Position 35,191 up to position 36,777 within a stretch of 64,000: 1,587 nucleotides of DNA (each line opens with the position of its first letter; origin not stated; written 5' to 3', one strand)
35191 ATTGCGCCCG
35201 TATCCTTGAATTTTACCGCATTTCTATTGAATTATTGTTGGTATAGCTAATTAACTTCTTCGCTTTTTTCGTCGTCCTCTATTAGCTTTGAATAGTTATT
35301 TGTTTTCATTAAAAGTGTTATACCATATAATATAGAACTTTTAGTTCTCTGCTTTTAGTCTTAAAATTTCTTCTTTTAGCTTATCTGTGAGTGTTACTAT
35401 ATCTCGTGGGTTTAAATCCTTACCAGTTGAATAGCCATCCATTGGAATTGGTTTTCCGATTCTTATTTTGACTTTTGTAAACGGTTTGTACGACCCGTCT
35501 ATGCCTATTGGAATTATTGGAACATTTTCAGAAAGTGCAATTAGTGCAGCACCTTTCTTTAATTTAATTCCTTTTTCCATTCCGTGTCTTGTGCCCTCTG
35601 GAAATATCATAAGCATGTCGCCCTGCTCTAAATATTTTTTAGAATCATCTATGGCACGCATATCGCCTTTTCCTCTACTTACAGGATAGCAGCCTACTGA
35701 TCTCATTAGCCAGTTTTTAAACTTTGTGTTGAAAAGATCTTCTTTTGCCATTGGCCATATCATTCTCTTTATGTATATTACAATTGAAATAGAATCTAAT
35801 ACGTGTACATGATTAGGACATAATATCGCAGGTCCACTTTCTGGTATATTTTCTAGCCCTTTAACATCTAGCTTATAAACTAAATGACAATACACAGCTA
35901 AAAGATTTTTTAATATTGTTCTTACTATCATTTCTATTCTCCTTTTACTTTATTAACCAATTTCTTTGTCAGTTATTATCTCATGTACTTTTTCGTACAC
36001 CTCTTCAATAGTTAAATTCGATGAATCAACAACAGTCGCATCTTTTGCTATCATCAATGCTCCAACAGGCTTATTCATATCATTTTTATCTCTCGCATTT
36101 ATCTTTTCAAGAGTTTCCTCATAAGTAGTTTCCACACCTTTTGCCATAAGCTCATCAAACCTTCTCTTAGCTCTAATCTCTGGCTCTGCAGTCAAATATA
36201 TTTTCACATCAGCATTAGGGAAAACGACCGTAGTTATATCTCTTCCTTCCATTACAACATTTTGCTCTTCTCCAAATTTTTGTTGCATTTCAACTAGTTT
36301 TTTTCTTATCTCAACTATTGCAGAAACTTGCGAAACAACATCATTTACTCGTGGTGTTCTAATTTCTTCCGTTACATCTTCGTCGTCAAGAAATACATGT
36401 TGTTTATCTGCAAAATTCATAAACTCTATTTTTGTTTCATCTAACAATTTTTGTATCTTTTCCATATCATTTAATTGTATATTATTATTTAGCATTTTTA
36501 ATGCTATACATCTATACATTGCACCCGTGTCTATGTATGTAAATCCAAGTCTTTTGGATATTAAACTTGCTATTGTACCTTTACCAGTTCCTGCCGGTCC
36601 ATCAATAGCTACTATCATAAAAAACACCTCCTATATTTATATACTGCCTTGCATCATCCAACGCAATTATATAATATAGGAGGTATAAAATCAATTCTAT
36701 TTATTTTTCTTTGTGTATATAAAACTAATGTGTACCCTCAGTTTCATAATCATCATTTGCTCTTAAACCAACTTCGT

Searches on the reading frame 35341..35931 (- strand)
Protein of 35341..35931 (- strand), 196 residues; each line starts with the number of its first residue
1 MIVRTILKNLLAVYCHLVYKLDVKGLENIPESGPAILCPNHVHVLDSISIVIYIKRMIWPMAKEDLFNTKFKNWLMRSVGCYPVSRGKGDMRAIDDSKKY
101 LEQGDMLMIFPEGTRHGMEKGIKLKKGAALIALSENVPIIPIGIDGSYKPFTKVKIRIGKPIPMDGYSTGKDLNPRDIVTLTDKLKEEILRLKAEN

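Call 5: search_protein_families(library=pfam, proteins=[window:35341-35931:-], max_evalue=0.01)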
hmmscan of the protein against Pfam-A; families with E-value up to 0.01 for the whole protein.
window:35341-35931:- (196 aa): 1 family
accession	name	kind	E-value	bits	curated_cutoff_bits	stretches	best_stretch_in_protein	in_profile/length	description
PF01553.26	Acyltransferase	-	7.6e-27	94.2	23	1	21-144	2-131/132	Acyltransferase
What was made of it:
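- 35341..35931 (-): Upstream flank: plsC-type acyltransferase (cmk follows at 35953-36627). call 5
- Checked: The plsC-type acyltransferase is at 35341-35931 and cmk at 35953-36627 (call 5).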

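Call 67: search_protein_families(library=ncbifam, proteins=[window:35341-35931:-], max_evalue=0.001)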
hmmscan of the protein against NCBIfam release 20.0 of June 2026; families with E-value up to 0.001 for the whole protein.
window:35341-35931:- (196 aa): 5 families
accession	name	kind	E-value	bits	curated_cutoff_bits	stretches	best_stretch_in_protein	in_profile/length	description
NF006386.0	PRK08633.1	equivalog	1.3e-26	92.6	1221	1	5-147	413-554/1147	acyl-[ACP]--phospholipid O-acyltransferase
TIGR00530.1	AGP_acyltrn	subfamily_domain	5.6e-25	87.6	102.95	1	21-143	4-128/130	1-acylglycerol-3-phosphate O-acyltransferase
NF005291.0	PRK06814.1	equivalog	1.4e-13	49.7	1349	1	4-154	424-574/1140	acyl-[ACP]--phospholipid O-acyltransferase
NF005959.0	PRK08043.1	equivalog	4.4e-12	45.1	886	1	8-155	3-149/719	bifunctional acyl-ACP--phospholipid O-acyltransferase/long-chain-fatty-acid--ACP ligase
NF052615.1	orn_lipid_OlsF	equivalog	4.4e-07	28.8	620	1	14-146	61-198/570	bifunctional ornithine lipid synthase OlsF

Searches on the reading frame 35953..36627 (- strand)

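Call 5: search_protein_families(library=pfam, proteins=[window:35953-36627:-], max_evalue=0.01)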
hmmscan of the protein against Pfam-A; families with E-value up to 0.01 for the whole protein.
window:35953-36627:- (224 aa): 8 families
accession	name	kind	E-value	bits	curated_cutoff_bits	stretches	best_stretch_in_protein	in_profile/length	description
PF02224.24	Cytidylate_kin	-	2.3e-77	259.9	26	1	6-219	1-210/211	Cytidylate kinase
PF13189.12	Cytidylate_kin2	-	1.5e-09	38.8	28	1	5-182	1-149/176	Cytidylate kinase-like family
PF13238.12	AAA_18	-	1.5e-08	35.6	29.4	1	6-156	1-108/128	AAA domain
PF13207.12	AAA_17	-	2.2e-07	31.7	27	1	10-83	2-79/136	AAA domain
PF01712.25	dNK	-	0.00042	20.6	27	1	7-218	2-202/203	Deoxynucleoside kinase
PF00004.35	AAA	-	0.0016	19.4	21.2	1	10-90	5-73/131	ATPase family associated with various cellular activities (AAA)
PF00406.28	ADK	-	0.0017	18.9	26.8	1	10-41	3-34/151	Adenylate kinase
PF13521.12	AAA_28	-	0.0049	17.5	27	0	6-81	2-80/164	AAA domain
